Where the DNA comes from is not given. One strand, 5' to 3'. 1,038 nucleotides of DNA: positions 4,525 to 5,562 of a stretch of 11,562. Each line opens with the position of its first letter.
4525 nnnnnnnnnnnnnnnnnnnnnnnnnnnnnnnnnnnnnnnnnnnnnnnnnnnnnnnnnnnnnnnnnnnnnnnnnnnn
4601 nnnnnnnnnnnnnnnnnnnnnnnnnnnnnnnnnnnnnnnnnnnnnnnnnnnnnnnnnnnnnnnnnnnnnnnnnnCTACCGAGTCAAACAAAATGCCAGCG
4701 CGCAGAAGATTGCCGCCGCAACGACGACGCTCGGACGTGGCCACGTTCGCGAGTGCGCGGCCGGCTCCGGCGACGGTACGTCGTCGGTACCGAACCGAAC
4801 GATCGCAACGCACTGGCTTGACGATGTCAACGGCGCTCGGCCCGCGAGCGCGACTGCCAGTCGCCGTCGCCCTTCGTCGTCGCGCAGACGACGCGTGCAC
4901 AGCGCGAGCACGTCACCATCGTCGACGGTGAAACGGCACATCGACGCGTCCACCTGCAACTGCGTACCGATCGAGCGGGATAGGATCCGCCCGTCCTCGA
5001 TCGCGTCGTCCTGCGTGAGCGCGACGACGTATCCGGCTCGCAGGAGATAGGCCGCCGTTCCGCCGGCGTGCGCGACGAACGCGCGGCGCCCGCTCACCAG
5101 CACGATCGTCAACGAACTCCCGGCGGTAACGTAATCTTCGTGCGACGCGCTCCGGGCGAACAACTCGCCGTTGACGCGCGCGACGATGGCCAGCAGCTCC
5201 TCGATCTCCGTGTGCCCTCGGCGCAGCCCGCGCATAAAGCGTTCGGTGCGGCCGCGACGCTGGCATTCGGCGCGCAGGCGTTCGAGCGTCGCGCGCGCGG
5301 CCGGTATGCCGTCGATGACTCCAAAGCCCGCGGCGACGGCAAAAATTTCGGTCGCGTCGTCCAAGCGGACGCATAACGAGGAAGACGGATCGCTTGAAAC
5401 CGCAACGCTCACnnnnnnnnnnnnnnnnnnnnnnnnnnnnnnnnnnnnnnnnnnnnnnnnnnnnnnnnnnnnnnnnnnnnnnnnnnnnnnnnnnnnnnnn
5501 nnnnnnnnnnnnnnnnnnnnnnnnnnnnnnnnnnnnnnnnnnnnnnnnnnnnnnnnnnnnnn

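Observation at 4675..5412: PP2C-like protein with apparently degenerate metal-binding motifs (candidate pseudophosphatase)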

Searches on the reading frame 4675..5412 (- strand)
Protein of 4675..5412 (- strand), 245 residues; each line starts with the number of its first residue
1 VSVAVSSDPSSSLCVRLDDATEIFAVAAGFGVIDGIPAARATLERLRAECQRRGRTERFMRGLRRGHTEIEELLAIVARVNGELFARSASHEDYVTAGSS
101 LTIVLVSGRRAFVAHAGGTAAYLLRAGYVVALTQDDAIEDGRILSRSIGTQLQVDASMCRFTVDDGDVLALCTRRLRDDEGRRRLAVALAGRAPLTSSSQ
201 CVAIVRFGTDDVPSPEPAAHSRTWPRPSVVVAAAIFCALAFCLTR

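Call 3: search_protein_families(library=pfam, proteins=[window:4675-5412:-], max_evalue=1)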
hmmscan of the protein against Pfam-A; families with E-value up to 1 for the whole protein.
window:4675-5412:- (245 aa): 2 families
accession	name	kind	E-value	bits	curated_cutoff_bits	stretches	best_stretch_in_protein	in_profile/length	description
PF00481.26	PP2C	-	0.0018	18.4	20.3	1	88-140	92-144/255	Protein phosphatase 2C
PF13672.11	PP2C_2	-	0.0048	16.9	24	1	58-173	53-171/209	Protein phosphatase 2C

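Call 4: search_protein_families(library=ncbifam, proteins=[window:4675-5412:-], max_evalue=1)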
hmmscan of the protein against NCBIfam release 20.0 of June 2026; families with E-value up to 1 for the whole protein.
window:4675-5412:- (245 aa): 3 families
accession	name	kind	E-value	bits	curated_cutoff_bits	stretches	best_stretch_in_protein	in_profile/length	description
NF033484.1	Stp1_PP2C_phos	equivalog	8.7e-12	45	230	2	18-137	21-130/232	Stp1/IreP family PP2C-type Ser/Thr phosphatase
TIGR00300.1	TIGR00300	equivalog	0.029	13.2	410.8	1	101-159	202-260/407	ornithine cyclodeaminase, nickel-pincer nucleotide-dependent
NF052231.1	bifunc_ArgZ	exception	0.092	10.9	1025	1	105-158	494-547/696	bifunctional arginine dihydrolase/ornithine cyclodeaminase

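Call 5: find_homologous_proteins(query=window:4675-5412:-, max_evalue=0.001)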
Query window:4675-5412:- (245 aa): 36 proteins with E <= 0.001 among 8000 candidates.
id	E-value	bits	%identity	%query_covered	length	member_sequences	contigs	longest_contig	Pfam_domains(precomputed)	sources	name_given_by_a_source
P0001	4.1e-143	493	95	100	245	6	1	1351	-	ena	-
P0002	7.9e-102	358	77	86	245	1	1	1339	-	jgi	jgi:protein phosphatase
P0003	8.7e-102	358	72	100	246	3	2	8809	-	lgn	-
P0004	9.1e-98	344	71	91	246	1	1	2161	-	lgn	-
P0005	5.6e-92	326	69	98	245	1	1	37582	-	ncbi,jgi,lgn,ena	ncbi:MAG TPA: hypothetical protein VIJ12_06155 [Candidatus Baltobacteraceae bacterium]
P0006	1.7e-50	190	50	93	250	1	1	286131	-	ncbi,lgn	-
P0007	2.8e-45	173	47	88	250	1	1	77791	-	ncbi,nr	ncbi:MAG: hypothetical protein KGN02_02695 [bacterium]|nr:hypothetical protein [bacterium]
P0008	1.5e-44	170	47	86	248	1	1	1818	-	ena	-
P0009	1.6e-44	170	43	99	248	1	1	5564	-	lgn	-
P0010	2.7e-44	170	44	88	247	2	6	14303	-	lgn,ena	-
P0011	2.9e-44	169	46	89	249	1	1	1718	-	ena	-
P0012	1.5e-43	167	43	100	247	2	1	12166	-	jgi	jgi:hypothetical protein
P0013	2.6e-43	166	44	91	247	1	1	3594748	-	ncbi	-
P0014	2.6e-43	166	42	99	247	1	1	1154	-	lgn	-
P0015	3.4e-43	166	44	87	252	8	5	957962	-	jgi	jgi:serine/threonine protein phosphatase PrpC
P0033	3.8e-17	81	39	62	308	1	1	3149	PF13672.12,PF00481.27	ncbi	ncbi:MAG: PP2C family protein-serine/threonine phosphatase [Vulcanimicrobiaceae bacterium]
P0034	8.2e-17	80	41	64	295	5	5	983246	PF13672.12,PF00481.27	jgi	jgi:protein phosphatase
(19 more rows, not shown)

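Call 6: search_solved_structures(query=window:4675-5412:-, max_evalue=1, show_alignments=3)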
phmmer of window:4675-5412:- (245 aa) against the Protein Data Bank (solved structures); distinct sequences matched with E-value up to 1: 9.
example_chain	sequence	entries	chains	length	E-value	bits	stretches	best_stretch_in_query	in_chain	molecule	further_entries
1txo_A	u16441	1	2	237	0.00011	25.3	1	73-144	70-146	Putative Bacterial Enzyme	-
2cm1_A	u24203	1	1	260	0.00012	25.1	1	73-144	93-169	SERINE THREONINE PROTEIN PHOSPHATASE PSTP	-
4yzg_A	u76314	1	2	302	0.0035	20.3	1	14-134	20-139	Protein phosphatase 2C 57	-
4yzh_A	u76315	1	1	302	0.0048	19.8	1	14-134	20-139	Protein phosphatase 2C 57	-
6jkv_A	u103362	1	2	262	0.083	15.8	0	86-138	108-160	PppA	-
2pk0_A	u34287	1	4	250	0.35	13.8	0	77-140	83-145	Serine/threonine protein phosphatase Stp1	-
6g49_A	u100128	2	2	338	0.4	13.6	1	55-131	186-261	Protein-glutamine gamma-glutamyltransferase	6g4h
4yy5_A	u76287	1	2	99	0.66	12.9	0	52-85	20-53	dTor_3x33L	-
4yy2_A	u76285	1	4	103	0.69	12.8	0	51-85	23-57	dTor_3x33L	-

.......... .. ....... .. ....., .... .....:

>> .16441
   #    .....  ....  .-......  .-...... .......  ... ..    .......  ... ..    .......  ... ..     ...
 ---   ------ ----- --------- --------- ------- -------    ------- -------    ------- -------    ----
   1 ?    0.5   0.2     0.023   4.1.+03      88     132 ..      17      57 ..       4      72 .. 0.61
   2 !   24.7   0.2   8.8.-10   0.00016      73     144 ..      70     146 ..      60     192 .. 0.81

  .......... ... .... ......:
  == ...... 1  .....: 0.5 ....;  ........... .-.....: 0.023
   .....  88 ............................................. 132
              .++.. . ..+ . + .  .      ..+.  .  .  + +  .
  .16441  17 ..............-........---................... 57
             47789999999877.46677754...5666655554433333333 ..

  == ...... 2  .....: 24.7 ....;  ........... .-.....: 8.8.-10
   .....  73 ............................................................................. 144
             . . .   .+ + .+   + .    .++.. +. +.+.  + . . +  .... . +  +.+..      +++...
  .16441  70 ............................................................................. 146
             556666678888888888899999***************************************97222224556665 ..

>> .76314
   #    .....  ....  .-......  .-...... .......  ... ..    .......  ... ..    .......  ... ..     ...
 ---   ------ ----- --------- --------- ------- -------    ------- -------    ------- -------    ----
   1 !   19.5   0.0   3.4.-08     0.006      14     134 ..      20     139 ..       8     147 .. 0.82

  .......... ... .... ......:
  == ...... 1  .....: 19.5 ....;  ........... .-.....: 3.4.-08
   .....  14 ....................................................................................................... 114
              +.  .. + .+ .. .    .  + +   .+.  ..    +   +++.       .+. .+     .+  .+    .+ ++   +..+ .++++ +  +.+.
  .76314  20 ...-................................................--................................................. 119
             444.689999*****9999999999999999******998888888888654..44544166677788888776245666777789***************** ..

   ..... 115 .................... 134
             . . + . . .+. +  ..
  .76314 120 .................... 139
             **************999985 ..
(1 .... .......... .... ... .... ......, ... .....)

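Call 10: find_encoding_contigs(protein=P0013, flank=10000, max_places=2)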
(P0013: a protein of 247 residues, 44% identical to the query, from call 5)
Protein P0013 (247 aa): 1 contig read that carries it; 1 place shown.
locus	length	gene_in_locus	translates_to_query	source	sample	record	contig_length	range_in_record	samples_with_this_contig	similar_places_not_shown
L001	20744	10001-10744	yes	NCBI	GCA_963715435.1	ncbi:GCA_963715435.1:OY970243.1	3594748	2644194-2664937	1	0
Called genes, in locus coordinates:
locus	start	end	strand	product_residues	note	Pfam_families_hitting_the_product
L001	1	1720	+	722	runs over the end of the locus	PF01751:Toprim, PF01131:Topoisom_bac, PF01396:Zn_ribbon_Top1, PF13408:Zn_ribbon_recom (faint), PF01396:Zn_ribbon_Top1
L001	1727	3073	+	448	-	PF01134:GIDA, PF13450:NAD_binding_8 (faint)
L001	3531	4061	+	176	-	PF00227:Proteasome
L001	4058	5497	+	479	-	PF13191:AAA_16 (faint), PF13401:AAA_22 (faint), PF00004:AAA (weak), PF07728:AAA_5 (weak), PF07724:AAA_2, PF00004:AAA (weak)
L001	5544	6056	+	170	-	-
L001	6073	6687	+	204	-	PF01327:Pep_deformylase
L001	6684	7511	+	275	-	PF00551:Formyl_trans_N, PF02911:Formyl_trans_C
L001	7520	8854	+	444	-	PF01029:NusB, PF22458:RsmF-B_ferredox, PF01189:Methyltr_RsmB-F, PF13649:Methyltransf_25 (faint)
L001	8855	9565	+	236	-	PF12401:FhaA_N, PF16697:Yop-YscD_cpl, PF00498:FHA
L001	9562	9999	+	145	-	PF16697:Yop-YscD_cpl, PF00498:FHA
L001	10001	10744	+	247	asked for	-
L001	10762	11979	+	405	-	PF01098:FTSW_RODA_SPOVE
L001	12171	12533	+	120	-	PF00034:Cytochrom_C, PF13442:Cytochrome_CBB3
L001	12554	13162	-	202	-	-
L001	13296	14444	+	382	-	-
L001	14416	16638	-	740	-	PF00912:Transgly, PF00905:Transpeptidase, PF06832:BiPBP_C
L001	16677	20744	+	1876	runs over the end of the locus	PF13205:Big_5 (weak), PF11974:bMG3, PF01835:MG2, PF17972:bMG5, PF07703:A2M_BRD, PF00207:A2M, PF17973:bMG10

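Call 11: find_encoding_contigs(protein=P0034, flank=10000, max_places=3)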
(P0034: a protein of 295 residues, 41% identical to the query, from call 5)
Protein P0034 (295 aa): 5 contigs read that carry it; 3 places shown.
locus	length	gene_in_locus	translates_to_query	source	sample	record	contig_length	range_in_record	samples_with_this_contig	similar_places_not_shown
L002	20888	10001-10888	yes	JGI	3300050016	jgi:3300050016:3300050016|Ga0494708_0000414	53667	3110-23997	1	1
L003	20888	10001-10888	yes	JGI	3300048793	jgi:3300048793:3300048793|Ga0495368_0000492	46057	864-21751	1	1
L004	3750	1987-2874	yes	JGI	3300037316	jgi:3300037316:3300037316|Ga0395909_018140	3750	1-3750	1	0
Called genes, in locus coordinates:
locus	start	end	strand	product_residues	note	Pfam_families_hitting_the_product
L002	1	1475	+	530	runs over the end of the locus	PF13432:TPR_16 (weak), PF14559:TPR_19 (weak)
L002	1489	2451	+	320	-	PF00291:PALP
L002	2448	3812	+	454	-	PF01546:Peptidase_M20, PF07687:M20_dimer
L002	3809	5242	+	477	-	PF00493:MCM (faint), PF00004:AAA (weak), PF07728:AAA_5 (weak), PF13401:AAA_22 (faint), PF13521:AAA_28 (faint), PF07724:AAA_2, PF00004:AAA (weak)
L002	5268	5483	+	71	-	-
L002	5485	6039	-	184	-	PF05706:CDKN3, PF22784:PTP-SAK, PF22785:Tc-R-P, PF00782:DSPc (weak)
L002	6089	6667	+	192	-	PF01327:Pep_deformylase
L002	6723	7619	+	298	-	PF00551:Formyl_trans_N, PF02911:Formyl_trans_C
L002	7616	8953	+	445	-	PF01029:NusB, PF22458:RsmF-B_ferredox, PF01189:Methyltr_RsmB-F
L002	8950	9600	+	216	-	PF12401:FhaA_N, PF16697:Yop-YscD_cpl, PF00498:FHA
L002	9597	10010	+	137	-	PF16697:Yop-YscD_cpl, PF00498:FHA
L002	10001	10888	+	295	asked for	PF13672:PP2C_2 (weak), PF00481:PP2C (faint)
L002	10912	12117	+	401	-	PF01098:FTSW_RODA_SPOVE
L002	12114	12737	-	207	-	PF05685:Uma2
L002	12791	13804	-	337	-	PF00962:A_deaminase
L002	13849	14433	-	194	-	-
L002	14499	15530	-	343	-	PF21783:YNCE (faint)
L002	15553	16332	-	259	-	PF03301:Trp_dioxygenase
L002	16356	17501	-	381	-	PF22807:TrAA12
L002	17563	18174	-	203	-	-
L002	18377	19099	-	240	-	-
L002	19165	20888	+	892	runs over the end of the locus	PF28598:PDH_E1_N, PF00456:Transketolase_N, PF17831:PDH_E1_M, PF22613:Transketolase_C_1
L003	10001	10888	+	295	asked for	PF13672:PP2C_2 (weak), PF00481:PP2C (faint)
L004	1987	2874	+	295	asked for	PF13672:PP2C_2 (weak), PF00481:PP2C (faint)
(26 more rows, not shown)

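Call 12: search_solved_structures(query=A1, max_evalue=0.01, show_alignments=4)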
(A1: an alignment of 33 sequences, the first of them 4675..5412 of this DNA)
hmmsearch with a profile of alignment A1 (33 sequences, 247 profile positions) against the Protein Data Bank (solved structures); distinct sequences matched with E-value up to 0.01: 4.
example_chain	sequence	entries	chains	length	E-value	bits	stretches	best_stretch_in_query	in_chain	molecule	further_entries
1txo_A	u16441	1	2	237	3.8e-06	29.8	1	78-140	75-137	Putative Bacterial Enzyme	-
2cm1_A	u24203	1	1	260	5.9e-06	29.1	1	79-140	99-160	SERINE THREONINE PROTEIN PHOSPHATASE PSTP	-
2pk0_A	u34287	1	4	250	0.0018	21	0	91-140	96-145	Serine/threonine protein phosphatase Stp1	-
2y09_A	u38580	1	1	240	0.0081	18.9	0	22-181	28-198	PROTEIN SERIN-THREONIN PHOSPHATASE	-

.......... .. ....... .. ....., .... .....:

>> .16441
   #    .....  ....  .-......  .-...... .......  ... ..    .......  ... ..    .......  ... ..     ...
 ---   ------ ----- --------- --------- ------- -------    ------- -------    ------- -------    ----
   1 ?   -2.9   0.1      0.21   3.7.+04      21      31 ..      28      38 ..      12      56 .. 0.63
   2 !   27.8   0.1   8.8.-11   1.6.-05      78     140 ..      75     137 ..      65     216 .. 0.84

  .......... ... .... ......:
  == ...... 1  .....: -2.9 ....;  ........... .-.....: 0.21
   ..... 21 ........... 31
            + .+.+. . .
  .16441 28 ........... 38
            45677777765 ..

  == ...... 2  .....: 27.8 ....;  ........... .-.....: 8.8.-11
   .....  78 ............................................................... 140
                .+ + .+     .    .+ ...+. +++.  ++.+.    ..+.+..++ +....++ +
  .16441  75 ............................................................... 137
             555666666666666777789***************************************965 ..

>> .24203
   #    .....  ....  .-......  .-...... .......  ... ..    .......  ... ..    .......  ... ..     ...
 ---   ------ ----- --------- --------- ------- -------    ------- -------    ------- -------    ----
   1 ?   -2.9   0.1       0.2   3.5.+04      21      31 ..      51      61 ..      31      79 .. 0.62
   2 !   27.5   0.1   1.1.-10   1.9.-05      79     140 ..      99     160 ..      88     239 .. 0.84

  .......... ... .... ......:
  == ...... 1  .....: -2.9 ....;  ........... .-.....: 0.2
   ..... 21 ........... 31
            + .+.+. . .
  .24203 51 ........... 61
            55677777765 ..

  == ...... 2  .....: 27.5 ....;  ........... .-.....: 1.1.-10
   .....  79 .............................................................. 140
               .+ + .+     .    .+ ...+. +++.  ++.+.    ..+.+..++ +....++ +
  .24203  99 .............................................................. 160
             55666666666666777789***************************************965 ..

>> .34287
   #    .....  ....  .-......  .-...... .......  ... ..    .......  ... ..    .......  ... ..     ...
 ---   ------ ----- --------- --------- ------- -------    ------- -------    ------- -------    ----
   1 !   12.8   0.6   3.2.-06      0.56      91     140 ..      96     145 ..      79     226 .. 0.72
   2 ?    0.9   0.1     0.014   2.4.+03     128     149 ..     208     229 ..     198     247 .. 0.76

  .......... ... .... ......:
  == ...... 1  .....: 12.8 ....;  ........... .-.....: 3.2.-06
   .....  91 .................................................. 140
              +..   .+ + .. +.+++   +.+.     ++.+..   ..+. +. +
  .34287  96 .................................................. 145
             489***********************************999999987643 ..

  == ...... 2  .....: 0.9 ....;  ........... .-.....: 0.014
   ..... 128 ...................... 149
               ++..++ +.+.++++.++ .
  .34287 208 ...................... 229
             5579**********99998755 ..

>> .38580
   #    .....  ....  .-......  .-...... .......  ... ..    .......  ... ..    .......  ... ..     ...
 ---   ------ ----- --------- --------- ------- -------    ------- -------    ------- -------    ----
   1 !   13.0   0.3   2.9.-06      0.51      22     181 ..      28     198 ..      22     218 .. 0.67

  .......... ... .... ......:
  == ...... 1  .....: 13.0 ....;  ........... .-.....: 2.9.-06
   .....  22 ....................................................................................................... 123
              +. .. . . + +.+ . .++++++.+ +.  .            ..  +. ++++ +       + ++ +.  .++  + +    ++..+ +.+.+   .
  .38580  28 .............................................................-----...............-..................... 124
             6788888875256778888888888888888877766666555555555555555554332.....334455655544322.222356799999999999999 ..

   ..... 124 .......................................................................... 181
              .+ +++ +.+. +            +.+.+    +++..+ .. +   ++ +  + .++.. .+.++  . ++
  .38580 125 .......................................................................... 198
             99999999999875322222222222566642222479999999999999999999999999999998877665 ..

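Call 14: predict_structure(alignment_id=A1)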
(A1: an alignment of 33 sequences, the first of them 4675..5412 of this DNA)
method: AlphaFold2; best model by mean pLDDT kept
length: 245 residues; sequences in the alignment: 33
mean_pLDDT: 82.2   pTM: 0.76
mean pLDDT of the five models: 82.2, 81.4, 79.3, 77.0, 71.3
residues with pLDDT >= 90: 95; 70-90: 109; 50-70: 20; < 50: 21
segments of 3 or more residues with pLDDT < 50: 136-142, 211-224
pLDDT, mean of each block of 10 residues (from residue 1): 81 92 93 91 96 92 86 93 84 74 93 91 90 57 66 86 92 87 88 75 83 43 56 86 79
secondary structure, 60 per line:
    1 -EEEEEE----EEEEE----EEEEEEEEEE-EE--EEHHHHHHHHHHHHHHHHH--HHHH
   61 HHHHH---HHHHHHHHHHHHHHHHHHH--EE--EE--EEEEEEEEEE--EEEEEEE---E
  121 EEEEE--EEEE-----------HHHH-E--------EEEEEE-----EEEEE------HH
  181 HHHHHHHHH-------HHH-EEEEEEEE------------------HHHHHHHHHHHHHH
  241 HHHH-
elements in order: E2-7 E12-16 E21-30 H38-54 H57-65 H69-87 E98-107 E110-116 E120-125 E128-131 H143-146 E157-162 E168-172 H179-189 E201-208 H227-244
